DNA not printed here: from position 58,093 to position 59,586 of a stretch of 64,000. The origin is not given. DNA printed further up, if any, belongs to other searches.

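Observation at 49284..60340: Candidate novel signalling locus: PAS-HK, secreted LysM, giant coiled-coil HK, REC-TM-propeller, YtxH and stand-alone REC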

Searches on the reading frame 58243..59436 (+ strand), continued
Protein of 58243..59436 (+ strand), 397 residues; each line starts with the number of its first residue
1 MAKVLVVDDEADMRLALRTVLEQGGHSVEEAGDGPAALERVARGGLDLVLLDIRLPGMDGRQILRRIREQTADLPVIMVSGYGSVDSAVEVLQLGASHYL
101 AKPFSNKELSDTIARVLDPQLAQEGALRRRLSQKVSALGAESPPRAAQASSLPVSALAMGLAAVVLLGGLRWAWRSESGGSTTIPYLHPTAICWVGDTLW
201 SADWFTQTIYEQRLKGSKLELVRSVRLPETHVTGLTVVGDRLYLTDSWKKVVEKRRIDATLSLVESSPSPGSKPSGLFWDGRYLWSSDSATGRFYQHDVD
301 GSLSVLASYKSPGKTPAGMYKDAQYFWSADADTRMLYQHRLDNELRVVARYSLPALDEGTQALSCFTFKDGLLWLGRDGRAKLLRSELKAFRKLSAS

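Call 33: find_encoding_contigs(protein=P0066, flank=10000, max_places=1)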
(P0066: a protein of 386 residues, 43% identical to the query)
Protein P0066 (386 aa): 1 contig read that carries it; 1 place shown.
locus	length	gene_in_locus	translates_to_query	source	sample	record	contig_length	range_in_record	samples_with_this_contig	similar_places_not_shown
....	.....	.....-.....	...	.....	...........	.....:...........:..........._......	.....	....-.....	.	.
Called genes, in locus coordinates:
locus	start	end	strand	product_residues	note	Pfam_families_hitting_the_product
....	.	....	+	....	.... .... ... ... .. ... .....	-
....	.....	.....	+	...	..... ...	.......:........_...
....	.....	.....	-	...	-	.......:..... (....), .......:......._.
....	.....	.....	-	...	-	?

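Call 48: search_protein_families(library=ncbifam, proteins=[window:58243-59436:+], max_evalue=0.01)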
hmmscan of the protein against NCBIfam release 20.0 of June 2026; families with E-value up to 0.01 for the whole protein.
window:58243-59436:+ (397 aa): 103 families (the best 25 are shown)
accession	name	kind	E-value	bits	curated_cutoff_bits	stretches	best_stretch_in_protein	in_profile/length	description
NF045944.1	ResRegRpaBCyano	equivalog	1.7e-26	93.1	330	1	5-120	1-115/229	response regulator transcription factor RpaB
NF051870.1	NAssimRespRegNtrX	equivalog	9.2e-26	90.7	600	1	1-139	1-143/452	nitrogen assimilation response regulator NtrX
NF008469.0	PRK11361.1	equivalog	1.3e-24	86.7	714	1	2-134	5-139/461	acetoacetate metabolism transcriptional regulator AtoC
NF006900.1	PRK09390.1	equivalog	8.8e-24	84.2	255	1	3-124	6-129/203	response regulator FixJ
TIGR01818.1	ntrC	equivalog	1.3e-23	83.6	558.6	1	4-128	1-125/463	nitrogen regulation protein NR(I)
NF045505.1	RR_RssB_Pseudo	equivalog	9e-23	80.9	700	1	2-123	6-129/394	two-component system response regulator RssB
NF007005.1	PRK09468.1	equivalog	3.8e-22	78.9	331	1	2-121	4-123/237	osmolarity response regulator transcription factor OmpR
NF041733.1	resp_reg_CseB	equivalog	9.7e-22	77.5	350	1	3-118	2-116/228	two-component system response regulator CseB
NF040534.1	resp_reg_YycF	equivalog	2.6e-21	76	340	1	3-116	2-111/231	response regulator YycF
TIGR02154.1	PhoB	equivalog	3.1e-21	75.7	296.2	1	2-117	3-120/226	phosphate regulon transcriptional regulator PhoB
NF040689.1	MtrAB_MtrA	equivalog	3.7e-21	75.5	300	1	4-115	1-111/219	MtrAB system response regulator MtrA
NF053512.1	nitric_RR_NosR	exception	2.3e-20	73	400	1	4-134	1-130/422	response regulator c-di-GMP phosphodiesterase, NosR family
TIGR01387.1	cztR_silR_copR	subfamily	8.4e-20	71.3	279.2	1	4-120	1-117/218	heavy metal response regulator transcription factor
NF041946.1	LuxO_transreg_Vib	equivalog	8.4e-20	71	800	1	7-123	2-118/463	quorum-sensing sigma-54 dependent transcriptional regulator LuxO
NF007901.0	PRK10610.1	equivalog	2.1e-19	69.9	189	1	3-117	7-124/129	chemotaxis response regulator CheY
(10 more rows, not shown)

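Call 49: predict_structure(alignment_id=A1)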
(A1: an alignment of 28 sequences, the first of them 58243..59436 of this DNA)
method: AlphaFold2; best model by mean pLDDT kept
length: 397 residues; sequences in the alignment: 28
mean_pLDDT: 89.7   pTM: 0.59
mean pLDDT of the five models: 89.7, 89.2, 88.9, 87.6, 86.7
residues with pLDDT >= 90: 302; 70-90: 47; 50-70: 33; < 50: 15
segments of 3 or more residues with pLDDT < 50: 139-153
pLDDT, mean of each block of 10 residues (from residue 1): 97 95 96 97 98 91 97 96 83 95 91 91 61 61 40 53 78 67 97 98 97 95 98 98 98 98 97 97 97 95 93 94 97 96 95 90 96 96 95 86
secondary structure, 60 per line:
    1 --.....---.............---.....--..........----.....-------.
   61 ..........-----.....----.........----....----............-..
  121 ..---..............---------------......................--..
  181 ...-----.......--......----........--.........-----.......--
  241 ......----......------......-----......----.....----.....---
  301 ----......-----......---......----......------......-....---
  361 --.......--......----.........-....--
elements in order: E3-7 H11-23 E27-31 H34-43 E48-52 H60-70 E76-80 H85-93 E98-101 H106-117 H119-122 H126-139 H155-176 E179-183 E189-195 E198-203 E208-215 E218-226 E232-238 E241-246 E251-256 E263-268 E274-279 E284-288 E293-297 E305-310 E316-321 E325-330 E335-340 E347-352 H354-357 E363-369 E372-377 E382-387 E392-395

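Call 51: fold_search(model_id=the predicted structure, library=pdb)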
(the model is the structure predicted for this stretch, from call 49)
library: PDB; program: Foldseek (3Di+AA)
matches with E <= 10: 1914; with E <= 0.001: 1096
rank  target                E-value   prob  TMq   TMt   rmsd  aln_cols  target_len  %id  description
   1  5m7p_A                1.5e-11  1.00  0.29  0.26  11.4       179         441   31  Crystal structure of NtrX from Brucella abortus in complex with ADP processed with the CrystalDirect automated mountin (released 2017-01-25)
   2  7mq8_LS               1.9e-11  1.00  0.33  0.30  32.4       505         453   10  Cryo-EM structure of the human SSU processome, state pre-A1 (released 2021-09-22)
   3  5m7o_A                2.2e-11  1.00  0.29  0.26  10.4       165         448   32  Crystal structure of NtrX from Brucella abortus processed with the CrystalDirect automated mounting and cryo-cooling t (released 2017-01-25)
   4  5m7n_A                2.4e-11  1.00  0.29  0.26  10.8       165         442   32  Crystal structure of NtrX from Brucella abortus in complex with ATP processed with the CrystalDirect automated mountin (released 2017-01-25)
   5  5m7o_B                2.7e-11  1.00  0.29  0.27   6.1       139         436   35  Crystal structure of NtrX from Brucella abortus processed with the CrystalDirect automated mounting and cryo-cooling t (released 2017-01-25)
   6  9of4_C                2.8e-11  1.00  0.29  0.92   0.9       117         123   36  Structure of the Acinetobacter baumannii Response Regulator PmrA Receiver Domain M12I Mutation (released 2025-11-26)
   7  6ttu_T                3.4e-11  1.00  0.36  0.36  22.4       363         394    9  Ubiquitin Ligation to substrate by a cullin-RING E3 ligase at 3.7A resolution: NEDD8-CUL1-RBX1 N98R-SKP1-monomeric b-T (released 2020-02-12)
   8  6ifh                  4.2e-11  1.00  0.29  0.93   1.2       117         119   44  Unphosphorylated Spo0F from Paenisporosarcina sp. TG-14 (released 2019-01-16)
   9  2ovq_B                4.8e-11  1.00  0.33  0.30  21.1       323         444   13  Structure of the Skp1-Fbw7-CyclinEdegC complex (released 2007-04-24)
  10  6y7o_A                5.1e-11  1.00  0.32  0.39   6.9       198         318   12  The complex between the eight-bladed symmetrical designer protein Tako8 and the silicotungstic acid Keggin (STA) (released 2020-12-16)
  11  3mbr                  5.4e-11  1.00  0.44  0.71   5.0       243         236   16  Crystal Structure of the Glutaminyl Cyclase from Xanthomonas campestris (released 2010-06-30)
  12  4d6y_A                5.7e-11  1.00  0.28  0.91   0.9       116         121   38  Crystal structure of the receiver domain of NtrX from Brucella abortus in complex with beryllofluoride and magnesium (released 2015-07-08)
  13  2a9o                  6.4e-11  1.00  0.28  0.94   1.0       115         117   36  Crystal structures of an activated YycF homologue, the essential response regulator from S.pneumoniae in complex with Be (released 2006-09-26)
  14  3f7a_B                8.5e-11  1.00  0.29  0.31  28.9       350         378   18  Structure of Orthorhombic crystal form of Pseudomonas aeruginosa RssB (released 2009-11-24)
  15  9of3_A                1.0e-10  1.00  0.29  0.93   1.1       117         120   36  Structure of the Acinetobacter baumannii Response Regulator PmrA Receiver Domain D10N mutation (released 2025-11-26)
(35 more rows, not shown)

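Call 55: search_protein_families(library=pfam, proteins=[L130:11964-13637:+, L130:11203-11961:+, L006:1893-3398:+, L004:12705-14702:-, L132:419-1720:+], max_evalue=0.01)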
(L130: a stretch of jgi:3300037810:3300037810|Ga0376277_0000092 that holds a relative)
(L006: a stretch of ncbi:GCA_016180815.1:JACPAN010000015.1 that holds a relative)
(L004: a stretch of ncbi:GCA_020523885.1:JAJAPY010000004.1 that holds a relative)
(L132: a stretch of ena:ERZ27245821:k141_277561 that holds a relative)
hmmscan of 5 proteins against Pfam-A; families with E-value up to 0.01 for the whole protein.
L130:11964-13637:+ (557 aa): 1 family
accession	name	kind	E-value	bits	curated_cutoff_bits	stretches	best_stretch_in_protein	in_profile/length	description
PF10082.15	BBP2_2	-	4.1e-07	29.6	23.7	1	344-557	171-378/378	Putative beta-barrel porin 2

L130:11203-11961:+ (252 aa): 1 family
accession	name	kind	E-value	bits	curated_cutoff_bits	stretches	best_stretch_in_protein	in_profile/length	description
PF01476.26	LysM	-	0.00032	21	20.9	1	201-249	1-43/43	LysM domain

L006:1893-3398:+ (501 aa): 2 families
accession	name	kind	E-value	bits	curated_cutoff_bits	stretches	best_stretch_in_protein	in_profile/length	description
PF01476.26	LysM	-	2.2e-06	28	20.9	1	445-493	1-43/43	LysM domain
PF13729.12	TraF_2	-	3.8e-06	26.8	25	1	126-211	140-226/264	F plasmid transfer operon, TraF, protein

L004:12705-14702:- (665 aa): 3 families
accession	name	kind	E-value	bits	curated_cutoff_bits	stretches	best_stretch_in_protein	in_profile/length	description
PF01476.26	LysM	-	2.3e-13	50.3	20.9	2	617-664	1-43/43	LysM domain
PF11751.14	PorP_SprF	-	1.1e-07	32.2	22.3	1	224-406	83-271/273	Type IX secretion system membrane protein PorP/SprF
PF13729.12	TraF_2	-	0.00056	19.6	25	1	270-319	189-242/264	F plasmid transfer operon, TraF, protein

L132:419-1720:+ (433 aa): 2 families
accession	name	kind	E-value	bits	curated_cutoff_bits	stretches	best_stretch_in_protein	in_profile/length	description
PF13729.12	TraF_2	-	6.3e-07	29.3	25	1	79-198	136-236/264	F plasmid transfer operon, TraF, protein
PF01476.26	LysM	-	1.1e-06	28.9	20.9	1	385-433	1-43/43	LysM domain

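Call 87: search_protein_families(library=padloc, proteins=[window:58243-59436:+], max_evalue=0.001)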
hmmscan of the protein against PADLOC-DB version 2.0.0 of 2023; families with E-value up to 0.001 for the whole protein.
window:58243-59436:+ (397 aa): 3 families
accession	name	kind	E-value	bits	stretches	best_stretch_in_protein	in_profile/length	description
PDLC04055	PD-T4-6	-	3.5e-05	20.8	1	3-123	367-489/496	-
PDLC04725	PDC-M60B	-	5.8e-05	21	0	2-82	4-100/158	-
PDLC00405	SduA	-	0.00012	19.8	1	3-61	8-66/323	DUF4263 domain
